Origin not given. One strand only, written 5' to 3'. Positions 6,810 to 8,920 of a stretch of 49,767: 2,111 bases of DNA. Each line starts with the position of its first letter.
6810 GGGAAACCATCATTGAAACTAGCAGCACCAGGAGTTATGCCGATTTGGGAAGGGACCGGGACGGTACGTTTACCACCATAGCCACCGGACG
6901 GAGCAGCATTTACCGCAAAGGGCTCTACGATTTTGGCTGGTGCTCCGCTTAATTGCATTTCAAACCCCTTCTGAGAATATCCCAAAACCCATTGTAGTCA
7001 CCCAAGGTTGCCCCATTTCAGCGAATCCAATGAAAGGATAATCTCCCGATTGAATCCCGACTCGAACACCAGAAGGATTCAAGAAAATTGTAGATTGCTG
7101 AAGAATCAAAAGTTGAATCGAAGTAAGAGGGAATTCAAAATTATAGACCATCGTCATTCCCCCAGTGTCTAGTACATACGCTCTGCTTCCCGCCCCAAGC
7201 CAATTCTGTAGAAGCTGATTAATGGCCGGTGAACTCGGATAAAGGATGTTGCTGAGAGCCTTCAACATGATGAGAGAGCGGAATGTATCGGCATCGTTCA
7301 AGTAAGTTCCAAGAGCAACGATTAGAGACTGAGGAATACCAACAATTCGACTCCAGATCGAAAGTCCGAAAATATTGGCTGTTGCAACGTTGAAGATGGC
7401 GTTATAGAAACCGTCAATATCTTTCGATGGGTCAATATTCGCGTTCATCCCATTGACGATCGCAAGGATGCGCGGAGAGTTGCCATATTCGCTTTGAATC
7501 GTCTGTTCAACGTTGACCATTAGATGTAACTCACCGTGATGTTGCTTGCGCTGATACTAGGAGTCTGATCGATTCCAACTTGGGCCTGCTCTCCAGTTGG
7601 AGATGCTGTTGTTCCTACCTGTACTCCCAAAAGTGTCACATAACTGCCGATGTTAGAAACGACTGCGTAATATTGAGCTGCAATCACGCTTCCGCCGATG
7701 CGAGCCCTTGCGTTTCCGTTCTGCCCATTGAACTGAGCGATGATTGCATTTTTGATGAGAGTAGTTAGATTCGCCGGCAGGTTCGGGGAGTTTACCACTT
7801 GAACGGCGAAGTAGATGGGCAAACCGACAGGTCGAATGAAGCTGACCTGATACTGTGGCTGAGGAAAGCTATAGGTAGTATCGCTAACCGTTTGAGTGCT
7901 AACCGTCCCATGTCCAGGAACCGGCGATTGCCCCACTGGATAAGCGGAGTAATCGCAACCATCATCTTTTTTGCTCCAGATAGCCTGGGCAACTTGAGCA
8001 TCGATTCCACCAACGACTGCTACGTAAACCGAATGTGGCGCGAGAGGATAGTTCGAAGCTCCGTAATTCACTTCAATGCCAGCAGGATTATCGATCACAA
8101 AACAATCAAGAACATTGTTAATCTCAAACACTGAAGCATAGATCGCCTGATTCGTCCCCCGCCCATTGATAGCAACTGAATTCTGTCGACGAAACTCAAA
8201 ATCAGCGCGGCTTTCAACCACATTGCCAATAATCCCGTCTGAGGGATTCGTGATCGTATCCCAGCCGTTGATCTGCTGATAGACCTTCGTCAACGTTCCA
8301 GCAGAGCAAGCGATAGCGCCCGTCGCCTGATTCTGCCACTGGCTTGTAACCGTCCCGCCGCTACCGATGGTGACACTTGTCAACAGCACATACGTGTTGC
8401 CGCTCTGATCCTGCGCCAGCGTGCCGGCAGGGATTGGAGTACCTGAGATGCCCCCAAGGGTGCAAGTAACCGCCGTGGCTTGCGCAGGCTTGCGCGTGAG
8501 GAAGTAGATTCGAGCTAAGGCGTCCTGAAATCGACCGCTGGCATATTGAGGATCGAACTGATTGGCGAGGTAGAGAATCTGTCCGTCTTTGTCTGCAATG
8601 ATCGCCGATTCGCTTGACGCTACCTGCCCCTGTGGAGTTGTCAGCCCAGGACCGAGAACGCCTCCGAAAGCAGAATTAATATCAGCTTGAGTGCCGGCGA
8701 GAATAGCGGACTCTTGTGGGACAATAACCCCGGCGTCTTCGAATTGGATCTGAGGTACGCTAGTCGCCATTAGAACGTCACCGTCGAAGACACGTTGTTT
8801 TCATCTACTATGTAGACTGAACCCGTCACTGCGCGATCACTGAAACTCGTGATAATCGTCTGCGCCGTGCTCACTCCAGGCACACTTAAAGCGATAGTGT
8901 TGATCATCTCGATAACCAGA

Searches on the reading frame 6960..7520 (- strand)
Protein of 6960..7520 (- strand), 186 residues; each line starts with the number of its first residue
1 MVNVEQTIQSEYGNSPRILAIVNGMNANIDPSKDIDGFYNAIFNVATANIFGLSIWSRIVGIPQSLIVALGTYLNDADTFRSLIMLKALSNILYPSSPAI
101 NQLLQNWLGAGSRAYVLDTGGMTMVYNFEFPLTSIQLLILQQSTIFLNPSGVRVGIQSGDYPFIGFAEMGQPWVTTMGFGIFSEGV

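Call 12: search_protein_families(library=phrogs, proteins=[window:6960-7520:-], max_evalue=0.001)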
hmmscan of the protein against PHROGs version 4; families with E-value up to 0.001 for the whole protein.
window:6960-7520:- (186 aa): 2 families
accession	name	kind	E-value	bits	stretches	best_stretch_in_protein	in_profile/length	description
phrog_587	-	head and packaging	9e-38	131.5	1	2-169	23-221/392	structural protein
phrog_4797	-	unknown function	0.00043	19.9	1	38-66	46-74/567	-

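Call 13: search_protein_families(library=pfam, proteins=[window:6960-7520:-], max_evalue=0.01)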
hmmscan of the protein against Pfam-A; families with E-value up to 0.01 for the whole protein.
window:6960-7520:- (186 aa): 1 family
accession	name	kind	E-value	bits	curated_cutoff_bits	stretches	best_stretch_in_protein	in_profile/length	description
PF11041.13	DUF2612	-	1.6e-33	116.7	23.5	2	76-154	100-179/181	Protein of unknown function (DUF2612)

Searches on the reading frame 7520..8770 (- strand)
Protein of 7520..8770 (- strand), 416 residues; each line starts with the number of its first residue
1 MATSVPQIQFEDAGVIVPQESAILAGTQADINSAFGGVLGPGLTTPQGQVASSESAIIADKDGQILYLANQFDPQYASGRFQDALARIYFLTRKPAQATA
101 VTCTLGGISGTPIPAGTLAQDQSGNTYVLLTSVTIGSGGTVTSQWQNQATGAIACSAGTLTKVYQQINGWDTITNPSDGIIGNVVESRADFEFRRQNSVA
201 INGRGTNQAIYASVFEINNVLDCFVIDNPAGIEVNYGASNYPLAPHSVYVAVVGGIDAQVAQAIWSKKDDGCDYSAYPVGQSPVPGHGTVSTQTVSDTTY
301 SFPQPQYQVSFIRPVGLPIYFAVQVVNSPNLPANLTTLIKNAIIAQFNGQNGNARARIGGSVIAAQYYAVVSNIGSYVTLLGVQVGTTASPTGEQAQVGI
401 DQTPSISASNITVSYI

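Call 12: search_protein_families(library=phrogs, proteins=[window:7520-8770:-], max_evalue=0.001)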
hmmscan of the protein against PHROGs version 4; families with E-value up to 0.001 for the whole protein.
window:7520-8770:- (416 aa): 4 families
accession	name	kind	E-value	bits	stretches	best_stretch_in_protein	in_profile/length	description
phrog_6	-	tail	3.2e-60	205.3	1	1-414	53-406/548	baseplate wedge subunit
phrog_30339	-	unknown function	7.2e-45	153.6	1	2-138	8-144/150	-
phrog_2103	-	tail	1.5e-05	25.6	1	51-171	38-158/162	baseplate protein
phrog_34452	-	unknown function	3.5e-05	24.5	1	90-177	84-173/175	-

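Call 13: search_protein_families(library=pfam, proteins=[window:7520-8770:-], max_evalue=0.01)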
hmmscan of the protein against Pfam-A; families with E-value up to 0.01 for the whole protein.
window:7520-8770:- (416 aa): 1 family
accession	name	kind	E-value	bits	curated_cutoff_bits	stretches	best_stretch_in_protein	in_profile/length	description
PF04865.19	Baseplate_J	-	5.4e-12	46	21.1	1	83-229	6-157/255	Baseplate J-like protein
